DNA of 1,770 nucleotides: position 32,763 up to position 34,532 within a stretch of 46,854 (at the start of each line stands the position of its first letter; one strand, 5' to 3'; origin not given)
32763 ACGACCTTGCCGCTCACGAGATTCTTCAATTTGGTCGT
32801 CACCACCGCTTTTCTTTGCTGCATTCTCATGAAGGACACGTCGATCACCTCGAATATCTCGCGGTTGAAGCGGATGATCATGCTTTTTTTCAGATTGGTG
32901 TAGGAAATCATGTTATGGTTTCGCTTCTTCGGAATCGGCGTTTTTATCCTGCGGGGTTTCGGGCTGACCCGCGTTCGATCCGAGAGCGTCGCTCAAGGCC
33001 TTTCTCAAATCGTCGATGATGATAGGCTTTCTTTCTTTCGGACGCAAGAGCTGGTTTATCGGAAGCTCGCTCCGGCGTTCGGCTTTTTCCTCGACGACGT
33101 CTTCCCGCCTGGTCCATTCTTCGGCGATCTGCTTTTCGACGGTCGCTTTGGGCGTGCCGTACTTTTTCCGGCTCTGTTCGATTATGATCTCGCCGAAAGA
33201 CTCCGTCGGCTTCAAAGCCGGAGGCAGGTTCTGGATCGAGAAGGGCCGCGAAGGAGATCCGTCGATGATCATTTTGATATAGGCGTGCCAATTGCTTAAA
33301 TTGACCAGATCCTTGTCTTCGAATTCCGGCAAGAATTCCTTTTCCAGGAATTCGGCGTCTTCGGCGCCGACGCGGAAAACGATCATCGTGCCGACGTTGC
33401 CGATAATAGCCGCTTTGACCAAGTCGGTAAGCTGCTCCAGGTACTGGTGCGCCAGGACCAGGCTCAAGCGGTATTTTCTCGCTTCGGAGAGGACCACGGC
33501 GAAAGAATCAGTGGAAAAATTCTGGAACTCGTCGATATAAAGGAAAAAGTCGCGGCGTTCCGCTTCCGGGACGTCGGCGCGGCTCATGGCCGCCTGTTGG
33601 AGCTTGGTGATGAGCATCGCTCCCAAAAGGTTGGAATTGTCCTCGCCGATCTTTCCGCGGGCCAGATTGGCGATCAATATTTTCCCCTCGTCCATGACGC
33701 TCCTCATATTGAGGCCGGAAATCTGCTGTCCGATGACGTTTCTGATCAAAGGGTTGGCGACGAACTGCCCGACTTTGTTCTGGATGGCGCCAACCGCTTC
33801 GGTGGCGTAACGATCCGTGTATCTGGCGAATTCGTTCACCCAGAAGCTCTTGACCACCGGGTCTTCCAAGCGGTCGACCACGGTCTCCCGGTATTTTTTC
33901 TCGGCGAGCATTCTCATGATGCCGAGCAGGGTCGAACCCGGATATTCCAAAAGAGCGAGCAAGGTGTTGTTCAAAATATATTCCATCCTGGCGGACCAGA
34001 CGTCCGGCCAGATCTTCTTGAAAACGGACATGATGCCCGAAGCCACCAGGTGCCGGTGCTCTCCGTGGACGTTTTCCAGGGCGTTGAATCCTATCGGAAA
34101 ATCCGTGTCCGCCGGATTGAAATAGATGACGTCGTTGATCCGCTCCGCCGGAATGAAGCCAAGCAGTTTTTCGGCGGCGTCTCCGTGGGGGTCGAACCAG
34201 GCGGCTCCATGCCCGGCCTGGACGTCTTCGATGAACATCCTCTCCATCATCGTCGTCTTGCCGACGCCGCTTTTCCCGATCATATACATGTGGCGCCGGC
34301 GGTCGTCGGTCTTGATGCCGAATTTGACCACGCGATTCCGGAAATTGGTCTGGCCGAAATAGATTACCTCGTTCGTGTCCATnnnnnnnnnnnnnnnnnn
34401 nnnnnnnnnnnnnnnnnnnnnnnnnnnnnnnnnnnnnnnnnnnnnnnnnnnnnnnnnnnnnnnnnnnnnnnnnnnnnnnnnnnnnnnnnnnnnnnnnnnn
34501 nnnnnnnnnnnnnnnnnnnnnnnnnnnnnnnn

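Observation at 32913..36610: Orphan three-gene module: HTH protein, TM-anchored 441-aa protein and soluble VirD4/TraD-like ATPase, with no other secretion or conjugation genes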

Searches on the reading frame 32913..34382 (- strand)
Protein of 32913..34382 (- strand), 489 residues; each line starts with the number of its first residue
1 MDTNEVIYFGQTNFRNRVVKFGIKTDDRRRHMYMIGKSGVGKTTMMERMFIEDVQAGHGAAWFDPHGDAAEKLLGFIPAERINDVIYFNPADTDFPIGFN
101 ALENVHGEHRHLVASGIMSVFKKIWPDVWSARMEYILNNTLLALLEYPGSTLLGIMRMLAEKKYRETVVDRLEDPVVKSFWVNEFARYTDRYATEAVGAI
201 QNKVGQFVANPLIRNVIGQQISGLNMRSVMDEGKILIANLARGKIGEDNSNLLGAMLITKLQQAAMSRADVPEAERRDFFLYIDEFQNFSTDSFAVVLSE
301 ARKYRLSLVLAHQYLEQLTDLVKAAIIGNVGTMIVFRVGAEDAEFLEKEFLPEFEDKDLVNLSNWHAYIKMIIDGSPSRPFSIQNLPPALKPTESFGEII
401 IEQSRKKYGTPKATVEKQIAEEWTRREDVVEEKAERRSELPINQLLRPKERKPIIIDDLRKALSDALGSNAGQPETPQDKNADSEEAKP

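Call 4: search_protein_families(library=pfam, proteins=[window:32913-34382:-], max_evalue=0.1)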
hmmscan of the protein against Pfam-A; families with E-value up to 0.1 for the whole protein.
window:32913-34382:- (489 aa): 12 families
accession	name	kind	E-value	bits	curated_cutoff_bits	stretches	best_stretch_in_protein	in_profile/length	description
PF10412.15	TrwB_AAD_bind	-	1.8e-11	44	20.5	1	23-340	9-312/387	Type IV secretion-system coupling protein DNA-binding domain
PF12696.13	TraG-D_C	-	1.2e-05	25.7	22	1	281-346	4-72/126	TraM recognition site of TraD and TraG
PF13401.12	AAA_22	-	2.3e-05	25.2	27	0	28-54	4-30/130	AAA domain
PF00931.28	NB-ARC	-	0.00084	19.1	23.5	0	17-52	7-41/248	NB-ARC domain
PF13191.12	AAA_16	-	0.00093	20.2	32.6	0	28-65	23-62/167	AAA ATPase domain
PF25199.1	nSTAND_NTPase5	-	0.0022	18.3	34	0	24-105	36-119/145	Novel STAND NTPase 5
PF13604.12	AAA_30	-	0.014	15.5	27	0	27-73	16-62/191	AAA domain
PF24389.1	ORC-CDC6-like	-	0.024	13.8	27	0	28-50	31-52/571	ORC-CDC6-like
PF01935.23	DUF87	-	0.031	14.8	23.2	1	19-68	12-63/220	Helicase HerA, central domain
PF03193.22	RsgA_GTPase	-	0.065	13.5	30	0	30-52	107-129/174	RsgA GTPase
PF07728.20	AAA_5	-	0.076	13.4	22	0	32-49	2-19/139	AAA domain (dynein-related subfamily)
PF08477.19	Roc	-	0.087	13.5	27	0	33-55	3-25/119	Ras of Complex, Roc, domain of DAPkinase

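Call 5: search_protein_families(library=ncbifam, proteins=[window:32913-34382:-], max_evalue=0.1)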
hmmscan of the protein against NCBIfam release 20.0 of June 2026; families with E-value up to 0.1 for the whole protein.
window:32913-34382:- (489 aa): 15 families
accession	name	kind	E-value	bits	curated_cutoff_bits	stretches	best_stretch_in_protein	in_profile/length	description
NF045973.1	conju_CD1115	equivalog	2e-09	36.8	250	1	250-344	262-363/442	VirD4-like conjugal transfer protein, CD1115 family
TIGR03743.1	SXT_TraD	subfamily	3.2e-09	35.8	366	1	23-104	169-253/636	conjugative transfer system coupling protein TraD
NF041447.1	TrbC_conju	equivalog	4.4e-06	25.4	800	1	5-65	105-165/685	F-type conjugative transfer protein TrbC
TIGR03754.1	conj_TOL_TraD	equivalog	4.6e-06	25.4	647.55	1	23-69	174-220/643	type IV conjugative transfer system coupling protein TraD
NF053655.1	CedD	equivalog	0.00035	19.4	600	1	8-80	200-272/527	DNA-translocating ATPase CedD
TIGR00929.1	VirB4_CagE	subfamily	0.00035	18.9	643.1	1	221-357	601-719/792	VirB4 family type IV secretion/conjugal transfer ATPase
NF033849.1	ser_rich_anae_1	subfamily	0.0023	15.3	650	0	20-55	751-787/1163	serine-rich protein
NF045975.1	VirB4_plasma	equivalog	0.0027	15.5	590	1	5-66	489-552/894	Mbov_0397 family ICE element conjugal transfer ATPase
NF040713.1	ZapE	equivalog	0.016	14.5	140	1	21-50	45-73/344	cell division protein ZapE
TIGR02759.1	TraD_Ftype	equivalog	0.021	13.6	521.35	0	272-340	403-475/566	type IV conjugative transfer system coupling protein TraD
NF041017.1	DNA_import_CedB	equivalog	0.027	13.1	700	0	5-73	252-320/590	DNA import protein CedB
NF003255.0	PRK04213.1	equivalog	0.036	13.4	164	1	26-58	6-38/204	GTP-binding protein EngB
TIGR04234.1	seadorna_RNAP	equivalog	0.046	11.3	150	1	164-247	876-960/1144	RNA-directed RNA polymerase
TIGR02673.1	FtsE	equivalog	0.088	12.5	264.85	0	28-60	27-58/214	cell division ATP-binding protein FtsE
TIGR02851.1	spore_V_T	equivalog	0.093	12.6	235.9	0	310-421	57-169/180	stage V sporulation protein T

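Call 9: find_homologous_proteins(query=window:32913-34382:-)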
Query window:32913-34382:- (489 aa): 8000 proteins with E <= 0.001 among 8000 candidates; the best 120 are listed.
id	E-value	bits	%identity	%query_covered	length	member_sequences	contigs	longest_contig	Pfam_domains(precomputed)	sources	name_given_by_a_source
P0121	0.0e+0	1099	100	100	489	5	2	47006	PF10412.16,PF13401.13,PF12696.14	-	-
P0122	2.8e-278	942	91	93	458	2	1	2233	PF10412.16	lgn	-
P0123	3.4e-277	938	90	93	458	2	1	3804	PF10412.16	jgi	jgi:hypothetical protein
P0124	1.8e-215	735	67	99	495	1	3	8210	PF10412.16,PF01935.24,PF12696.14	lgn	-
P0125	2.7e-214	731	68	95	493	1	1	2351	PF10412.16,PF01935.24,PF02534.21,PF12696.14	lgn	-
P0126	2.9e-212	724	66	97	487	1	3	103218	PF10412.16,PF02534.21,PF12696.14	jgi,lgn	jgi:hypothetical protein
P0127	2.9e-212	724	66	97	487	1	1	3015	PF10412.16,PF02534.21,PF12696.14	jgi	-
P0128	2.2e-211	721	67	98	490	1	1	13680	PF10412.16,PF01935.24,PF12696.14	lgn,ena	-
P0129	1.4e-210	719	65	99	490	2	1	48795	PF10412.16,PF01935.24,PF12696.14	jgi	jgi:hypothetical protein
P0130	1.7e-208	712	65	99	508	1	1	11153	PF10412.16,PF01935.24,PF12696.14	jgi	-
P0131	3.4e-208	711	67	95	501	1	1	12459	PF10412.16,PF01935.24,PF13401.13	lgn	-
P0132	7.7e-208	710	64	99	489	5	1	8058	PF10412.16,PF01935.24,PF02534.21,PF12696.14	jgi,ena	-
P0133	2.1e-207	708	66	95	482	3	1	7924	PF10412.16,PF01935.24,PF02534.21,PF12696.14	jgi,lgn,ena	-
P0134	2.9e-207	708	64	97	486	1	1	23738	PF10412.16,PF01935.24,PF13401.13,PF02534.21,PF12696.14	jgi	jgi:hypothetical protein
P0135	7.3e-207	707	66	99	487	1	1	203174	PF10412.16,PF01935.24,PF13401.13,PF12696.14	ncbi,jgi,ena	ncbi:MAG: type IV secretion system DNA-binding domain-containing protein [Parcubacteria group bacter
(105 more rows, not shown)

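Call 20: search_solved_structures(query=window:32913-34382:-, max_evalue=1, show_alignments=1)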
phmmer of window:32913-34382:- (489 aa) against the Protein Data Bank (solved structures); distinct sequences matched with E-value up to 1: 4.
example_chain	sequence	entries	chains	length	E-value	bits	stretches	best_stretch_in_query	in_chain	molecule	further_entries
1gl6_A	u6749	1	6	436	0.014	18.2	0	24-92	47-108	ATPASE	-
1e9r_A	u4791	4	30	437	0.014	18.1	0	24-92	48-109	CONJUGAL TRANSFER PROTEIN TRWB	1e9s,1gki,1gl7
6sz9_A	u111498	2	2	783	0.11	15.2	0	8-70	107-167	IcmO (DotL)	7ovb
3ozx_A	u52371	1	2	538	0.69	12.6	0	19-49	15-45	RNase L inhibitor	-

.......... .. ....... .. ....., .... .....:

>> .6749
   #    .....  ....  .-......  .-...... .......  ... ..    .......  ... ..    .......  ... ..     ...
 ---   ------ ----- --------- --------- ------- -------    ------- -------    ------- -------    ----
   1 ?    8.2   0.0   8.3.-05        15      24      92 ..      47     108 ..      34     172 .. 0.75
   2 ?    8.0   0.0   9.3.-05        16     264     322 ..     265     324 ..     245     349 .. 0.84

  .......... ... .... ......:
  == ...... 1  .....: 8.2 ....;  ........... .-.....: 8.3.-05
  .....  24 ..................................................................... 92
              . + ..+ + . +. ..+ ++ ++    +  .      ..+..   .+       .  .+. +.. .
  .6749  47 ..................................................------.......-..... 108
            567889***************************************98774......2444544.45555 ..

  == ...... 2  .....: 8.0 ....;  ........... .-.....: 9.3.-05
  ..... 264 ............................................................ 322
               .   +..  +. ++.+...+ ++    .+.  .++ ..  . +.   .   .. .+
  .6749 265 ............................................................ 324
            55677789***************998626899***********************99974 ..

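Call 40: search_solved_structures(query=A2, max_evalue=1)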
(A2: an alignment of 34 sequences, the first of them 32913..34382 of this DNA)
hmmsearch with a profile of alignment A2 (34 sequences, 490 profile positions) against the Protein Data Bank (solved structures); distinct sequences matched with E-value up to 1: 6.
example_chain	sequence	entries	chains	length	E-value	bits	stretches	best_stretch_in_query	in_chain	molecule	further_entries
1gl6_A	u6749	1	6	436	1.6e-05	27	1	23-70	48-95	ATPASE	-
1e9r_A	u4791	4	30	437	1.6e-05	27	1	23-70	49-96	CONJUGAL TRANSFER PROTEIN TRWB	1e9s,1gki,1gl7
6sz9_A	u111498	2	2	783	6.3e-05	25.1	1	4-84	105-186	IcmO (DotL)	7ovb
1xjc_A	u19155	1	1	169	0.29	13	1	32-67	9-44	MobB protein homolog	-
2qck_A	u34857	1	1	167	0.55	12.1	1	209-251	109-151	Flavin reductase domain protein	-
9x1l_A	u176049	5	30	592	0.64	11.9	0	27-69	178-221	DNA helicase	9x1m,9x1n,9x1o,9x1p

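Call 50: predict_structure(alignment_id=A2)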
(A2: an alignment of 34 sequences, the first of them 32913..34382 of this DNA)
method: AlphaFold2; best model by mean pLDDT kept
length: 489 residues; sequences in the alignment: 34
mean_pLDDT: 84.2   pTM: 0.81
mean pLDDT of the five models: 84.2, 77.8, 68.1, 66.6, 64.5
residues with pLDDT >= 90: 231; 70-90: 195; 50-70: 29; < 50: 34
segments of 3 or more residues with pLDDT < 50: 445-454, 470-489
pLDDT, mean of each block of 10 residues (from residue 1): 73 90 90 93 94 94 90 94 95 92 77 83 81 89 88 89 87 90 77 78 87 89 91 95 78 89 87 92 92 81 93 91 91 95 93 94 93 88 93 91 94 91 71 69 47 58 65 37 39
secondary structure, 60 per line:
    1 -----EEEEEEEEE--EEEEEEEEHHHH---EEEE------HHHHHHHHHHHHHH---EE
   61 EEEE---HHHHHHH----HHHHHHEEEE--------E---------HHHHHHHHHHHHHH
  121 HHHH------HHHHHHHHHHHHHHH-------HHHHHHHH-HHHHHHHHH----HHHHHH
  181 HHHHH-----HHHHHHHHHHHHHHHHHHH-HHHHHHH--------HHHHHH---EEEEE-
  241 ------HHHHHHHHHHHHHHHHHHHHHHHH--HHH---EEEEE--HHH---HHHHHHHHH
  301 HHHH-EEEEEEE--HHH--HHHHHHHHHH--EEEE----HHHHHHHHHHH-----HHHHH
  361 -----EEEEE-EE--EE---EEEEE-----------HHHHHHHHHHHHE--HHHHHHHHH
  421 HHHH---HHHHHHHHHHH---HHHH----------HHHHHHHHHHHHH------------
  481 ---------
elements in order: E6-14 E17-24 H25-28 E32-35 H42-55 E59-64 H68-74 H79-84 E85-88 H107-124 H131-145 H153-160 H162-170 H175-185 H191-209 H211-217 H226-231 E235-239 H247-270 E279-283 H292-304 E306-312 H320-329 E332-335 H340-350 H356-360 E366-370 E381-385 H397-408 H412-424 H428-438 H442-445 H456-468

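Call 52: fold_search(model_id=the predicted structure, library=pdb)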
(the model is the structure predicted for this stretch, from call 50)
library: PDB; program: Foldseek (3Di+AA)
matches with E <= 10: 1036; with E <= 0.001: 109
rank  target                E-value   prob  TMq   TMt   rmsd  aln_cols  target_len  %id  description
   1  1e9s_K                7.0e-13  1.00  0.54  0.61   6.8       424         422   16  Bacterial conjugative coupling protein TrwBdeltaN70. Unbound monoclinic form. (released 2001-02-06)
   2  1e9r_G                1.9e-12  1.00  0.57  0.65   4.9       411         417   16  Bacterial conjugative coupling protein TrwBdeltaN70. Trigonal form in complex with sulphate. (released 2001-02-06)
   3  1e9s_L                2.1e-12  1.00  0.53  0.59   6.4       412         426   16  Bacterial conjugative coupling protein TrwBdeltaN70. Unbound monoclinic form. (released 2001-02-06)
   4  1e9s_I                2.3e-12  1.00  0.56  0.64   4.8       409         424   16  Bacterial conjugative coupling protein TrwBdeltaN70. Unbound monoclinic form. (released 2001-02-06)
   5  1e9s_E                2.3e-12  1.00  0.53  0.60   6.9       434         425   15  Bacterial conjugative coupling protein TrwBdeltaN70. Unbound monoclinic form. (released 2001-02-06)
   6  1e9s_J                2.4e-12  1.00  0.52  0.59   6.5       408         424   17  Bacterial conjugative coupling protein TrwBdeltaN70. Unbound monoclinic form. (released 2001-02-06)
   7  1gl6_B                2.8e-12  1.00  0.52  0.60   6.5       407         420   16  Plasmid coupling protein TrwB in complex with the non-hydrolysable GTP analogue GDPNP (released 2002-05-16)
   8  1e9s_F                3.3e-12  1.00  0.56  0.64   5.9       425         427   16  Bacterial conjugative coupling protein TrwBdeltaN70. Unbound monoclinic form. (released 2001-02-06)
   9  1e9s_A                4.0e-12  1.00  0.52  0.59   7.0       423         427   16  Bacterial conjugative coupling protein TrwBdeltaN70. Unbound monoclinic form. (released 2001-02-06)
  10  1e9s_G                4.6e-12  1.00  0.55  0.62   5.6       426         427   15  Bacterial conjugative coupling protein TrwBdeltaN70. Unbound monoclinic form. (released 2001-02-06)
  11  4d2i_B                4.6e-12  1.00  0.49  0.52   7.3       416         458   14  Crystal structure of the HerA hexameric DNA translocase from Sulfolobus solfataricus bound to AMP-PNP (released 2014-12-03)
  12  1e9s_B                4.9e-12  1.00  0.55  0.63   4.8       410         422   16  Bacterial conjugative coupling protein TrwBdeltaN70. Unbound monoclinic form. (released 2001-02-06)
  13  1gl6_E                4.9e-12  1.00  0.52  0.60   6.5       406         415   18  Plasmid coupling protein TrwB in complex with the non-hydrolysable GTP analogue GDPNP (released 2002-05-16)
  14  1gki_G                8.4e-12  1.00  0.57  0.66   4.9       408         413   16  Plasmid coupling protein TrwB in complex with ADP and Mg2+. (released 2002-05-16)
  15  1gki_F                8.8e-12  1.00  0.53  0.62   6.5       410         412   16  Plasmid coupling protein TrwB in complex with ADP and Mg2+. (released 2002-05-16)
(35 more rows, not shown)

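Call 54: search_protein_families(library=padloc, proteins=[window:32913-34382:-], max_evalue=0.01)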
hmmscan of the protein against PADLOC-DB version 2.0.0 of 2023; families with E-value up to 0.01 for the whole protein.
window:32913-34382:- (489 aa): 3 families
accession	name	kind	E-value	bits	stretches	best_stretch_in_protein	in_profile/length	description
PDLC04140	mad8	-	7.5e-17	59.8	1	17-370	14-287/314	mads_8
PDLC04103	HerA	-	0.00021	17.8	1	284-343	459-515/579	-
PDLC02684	DndH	-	0.00048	15.7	0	5-55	1341-1393/1715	DndH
